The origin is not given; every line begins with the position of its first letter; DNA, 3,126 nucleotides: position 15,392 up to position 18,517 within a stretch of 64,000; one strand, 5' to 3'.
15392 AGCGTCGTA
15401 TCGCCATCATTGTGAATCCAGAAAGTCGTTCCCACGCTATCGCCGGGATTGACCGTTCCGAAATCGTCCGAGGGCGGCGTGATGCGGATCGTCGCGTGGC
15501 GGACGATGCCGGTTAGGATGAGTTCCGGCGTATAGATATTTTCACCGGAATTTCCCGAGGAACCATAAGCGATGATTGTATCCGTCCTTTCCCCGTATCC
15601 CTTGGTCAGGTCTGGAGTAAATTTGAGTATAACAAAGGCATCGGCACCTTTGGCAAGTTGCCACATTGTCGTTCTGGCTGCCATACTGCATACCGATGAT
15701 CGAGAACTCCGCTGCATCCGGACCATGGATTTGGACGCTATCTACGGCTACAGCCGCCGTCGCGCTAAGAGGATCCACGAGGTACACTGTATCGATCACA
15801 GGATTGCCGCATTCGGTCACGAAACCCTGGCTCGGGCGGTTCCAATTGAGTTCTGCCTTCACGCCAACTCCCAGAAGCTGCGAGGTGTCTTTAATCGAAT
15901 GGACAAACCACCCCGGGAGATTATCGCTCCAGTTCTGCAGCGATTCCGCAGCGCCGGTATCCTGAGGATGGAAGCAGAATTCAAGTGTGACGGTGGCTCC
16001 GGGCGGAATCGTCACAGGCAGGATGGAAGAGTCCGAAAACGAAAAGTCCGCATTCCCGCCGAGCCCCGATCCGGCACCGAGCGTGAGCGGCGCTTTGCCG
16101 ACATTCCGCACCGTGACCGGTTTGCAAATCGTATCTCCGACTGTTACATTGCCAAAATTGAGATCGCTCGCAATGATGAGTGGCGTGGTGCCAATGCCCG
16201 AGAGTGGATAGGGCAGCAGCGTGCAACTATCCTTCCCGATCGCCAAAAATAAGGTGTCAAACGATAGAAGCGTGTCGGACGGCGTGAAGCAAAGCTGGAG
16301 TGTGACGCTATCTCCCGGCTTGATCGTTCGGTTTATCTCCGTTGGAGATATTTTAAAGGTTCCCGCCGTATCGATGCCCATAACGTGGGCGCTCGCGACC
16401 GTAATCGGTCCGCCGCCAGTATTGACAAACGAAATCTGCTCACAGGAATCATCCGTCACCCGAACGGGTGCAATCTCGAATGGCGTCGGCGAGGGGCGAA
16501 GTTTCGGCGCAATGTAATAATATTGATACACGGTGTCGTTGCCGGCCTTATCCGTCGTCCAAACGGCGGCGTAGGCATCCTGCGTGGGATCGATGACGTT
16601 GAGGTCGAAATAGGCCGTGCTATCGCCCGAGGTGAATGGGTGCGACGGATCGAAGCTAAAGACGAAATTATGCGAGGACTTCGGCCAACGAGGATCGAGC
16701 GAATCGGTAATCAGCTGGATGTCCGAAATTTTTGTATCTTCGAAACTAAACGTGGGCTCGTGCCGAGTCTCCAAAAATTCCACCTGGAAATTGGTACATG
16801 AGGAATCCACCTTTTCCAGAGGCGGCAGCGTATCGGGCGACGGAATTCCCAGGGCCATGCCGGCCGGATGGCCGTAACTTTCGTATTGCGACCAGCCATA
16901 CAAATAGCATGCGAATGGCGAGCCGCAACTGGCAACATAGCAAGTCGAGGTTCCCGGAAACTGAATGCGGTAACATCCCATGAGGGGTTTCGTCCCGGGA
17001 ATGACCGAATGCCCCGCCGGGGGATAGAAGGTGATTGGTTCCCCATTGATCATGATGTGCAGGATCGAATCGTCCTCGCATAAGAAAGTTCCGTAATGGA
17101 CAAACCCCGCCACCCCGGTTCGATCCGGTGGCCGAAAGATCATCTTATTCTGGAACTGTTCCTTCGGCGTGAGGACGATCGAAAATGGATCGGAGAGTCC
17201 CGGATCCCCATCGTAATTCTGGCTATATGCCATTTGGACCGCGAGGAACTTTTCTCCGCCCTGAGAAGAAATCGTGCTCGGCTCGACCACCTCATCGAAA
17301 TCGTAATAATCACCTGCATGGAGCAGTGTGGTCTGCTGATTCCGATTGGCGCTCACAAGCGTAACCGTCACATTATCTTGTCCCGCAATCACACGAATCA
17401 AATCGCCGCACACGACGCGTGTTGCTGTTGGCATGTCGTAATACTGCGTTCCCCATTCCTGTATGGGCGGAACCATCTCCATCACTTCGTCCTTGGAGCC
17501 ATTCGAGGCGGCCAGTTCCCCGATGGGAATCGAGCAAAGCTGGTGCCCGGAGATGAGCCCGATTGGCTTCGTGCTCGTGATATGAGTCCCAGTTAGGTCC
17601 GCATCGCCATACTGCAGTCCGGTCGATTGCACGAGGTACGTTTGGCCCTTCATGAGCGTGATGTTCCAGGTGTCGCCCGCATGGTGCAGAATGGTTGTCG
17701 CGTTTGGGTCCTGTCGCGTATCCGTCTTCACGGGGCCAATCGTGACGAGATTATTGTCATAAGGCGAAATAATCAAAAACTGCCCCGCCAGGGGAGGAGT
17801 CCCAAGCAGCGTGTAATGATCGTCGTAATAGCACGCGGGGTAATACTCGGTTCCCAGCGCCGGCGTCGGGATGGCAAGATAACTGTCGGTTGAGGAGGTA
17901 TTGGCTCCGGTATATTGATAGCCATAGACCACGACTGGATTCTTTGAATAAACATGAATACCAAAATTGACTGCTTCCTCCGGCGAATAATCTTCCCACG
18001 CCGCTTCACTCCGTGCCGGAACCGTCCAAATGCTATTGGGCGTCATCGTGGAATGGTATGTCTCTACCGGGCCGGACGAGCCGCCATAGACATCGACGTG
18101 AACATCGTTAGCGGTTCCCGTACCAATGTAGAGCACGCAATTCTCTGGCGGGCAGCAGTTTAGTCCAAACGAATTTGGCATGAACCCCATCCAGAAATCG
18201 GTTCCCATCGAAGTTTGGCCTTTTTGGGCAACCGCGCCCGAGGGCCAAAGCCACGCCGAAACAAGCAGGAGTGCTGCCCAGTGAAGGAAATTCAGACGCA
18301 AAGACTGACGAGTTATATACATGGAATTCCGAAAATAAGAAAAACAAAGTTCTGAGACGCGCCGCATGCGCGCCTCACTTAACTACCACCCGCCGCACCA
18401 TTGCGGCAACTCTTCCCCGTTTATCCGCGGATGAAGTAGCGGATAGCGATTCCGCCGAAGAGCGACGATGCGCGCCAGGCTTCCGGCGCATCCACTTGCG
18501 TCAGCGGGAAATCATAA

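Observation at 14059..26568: Origin-proximal cluster of three paralogous giant T9SS cargo proteins sharing a large N-terminal domain, plus an embedded OMP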

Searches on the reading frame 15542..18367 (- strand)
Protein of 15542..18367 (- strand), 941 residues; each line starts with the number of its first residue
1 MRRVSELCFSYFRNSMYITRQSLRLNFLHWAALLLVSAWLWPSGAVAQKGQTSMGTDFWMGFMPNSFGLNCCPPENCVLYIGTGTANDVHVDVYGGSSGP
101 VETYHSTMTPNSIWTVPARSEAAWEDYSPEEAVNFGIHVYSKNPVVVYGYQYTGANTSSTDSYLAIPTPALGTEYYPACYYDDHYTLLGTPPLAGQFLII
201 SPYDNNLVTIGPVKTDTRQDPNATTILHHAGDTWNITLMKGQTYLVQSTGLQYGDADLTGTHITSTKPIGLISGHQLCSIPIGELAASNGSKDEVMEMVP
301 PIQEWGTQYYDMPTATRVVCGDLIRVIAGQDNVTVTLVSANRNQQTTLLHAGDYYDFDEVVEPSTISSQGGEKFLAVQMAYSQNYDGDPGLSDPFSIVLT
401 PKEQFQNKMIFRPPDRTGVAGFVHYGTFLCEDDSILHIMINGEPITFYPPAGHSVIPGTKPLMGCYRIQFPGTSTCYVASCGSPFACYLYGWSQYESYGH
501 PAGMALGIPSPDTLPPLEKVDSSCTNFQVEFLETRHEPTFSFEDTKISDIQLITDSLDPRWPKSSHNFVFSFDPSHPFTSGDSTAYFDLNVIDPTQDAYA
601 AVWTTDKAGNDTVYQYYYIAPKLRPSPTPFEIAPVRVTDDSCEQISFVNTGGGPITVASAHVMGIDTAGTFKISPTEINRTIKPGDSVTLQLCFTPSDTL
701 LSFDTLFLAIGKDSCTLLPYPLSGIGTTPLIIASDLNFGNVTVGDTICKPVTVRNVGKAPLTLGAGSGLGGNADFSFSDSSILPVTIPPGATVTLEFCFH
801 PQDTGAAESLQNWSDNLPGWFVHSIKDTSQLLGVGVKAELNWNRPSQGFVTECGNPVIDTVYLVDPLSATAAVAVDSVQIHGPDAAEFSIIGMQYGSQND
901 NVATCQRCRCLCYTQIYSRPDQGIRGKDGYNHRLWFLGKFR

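Call 8: search_protein_families(library=pfam, proteins=[window:15542-18367:-], max_evalue=0.1)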
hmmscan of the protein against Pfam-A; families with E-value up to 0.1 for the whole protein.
window:15542-18367:- (941 aa): 8 families
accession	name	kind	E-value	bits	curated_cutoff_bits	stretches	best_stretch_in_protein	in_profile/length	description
PF17517.7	IgGFc_binding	-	9.7e-42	143.7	25.6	1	161-491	1-297/297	IgGFc binding protein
PF15780.11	ASH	-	1.6e-12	47.9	27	2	735-808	13-83/98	Abnormal spindle-like microcephaly-assoc'd, ASPM-SPD-2-Hydin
PF22544.2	HYDIN_VesB_CFA65-like_Ig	-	1.2e-11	45.2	25.5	1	735-806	9-77/100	HYDIN/CFA65/VesB-like, Ig-like domain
PF22073.2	Cep192_D4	-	2.7e-06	28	35.5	1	734-808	9-87/112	Cep192 domain 4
PF24507.1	Ig_CFAP65_4th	-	0.00011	22.9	27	0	662-710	16-62/76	CFAP65, fourth Ig-like domain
PF24798.1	Ig-CFAP74_4th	-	0.0024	18.4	28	0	734-765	4-35/95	CFAP74 forth Ig-like domain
PF12371.14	TMEM131_like_N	-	0.0085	16.7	28.8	0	734-808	6-77/84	Transmembrane protein 131-like N-terminal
PF07610.17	DUF1573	-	0.083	13.4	26.1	0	735-805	7-73/98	Protein of unknown function (DUF1573)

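Call 9: search_protein_families(library=ncbifam, proteins=[window:15542-18367:-], max_evalue=0.1)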
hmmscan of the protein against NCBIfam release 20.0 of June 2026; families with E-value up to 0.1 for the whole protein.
window:15542-18367:- (941 aa): 1 family
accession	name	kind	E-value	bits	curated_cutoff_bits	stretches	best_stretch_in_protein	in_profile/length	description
NF012200.0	choice_anch_D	domain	3.7e-21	75.7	45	2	734-807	22-95/108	choice-of-anchor D domain-containing protein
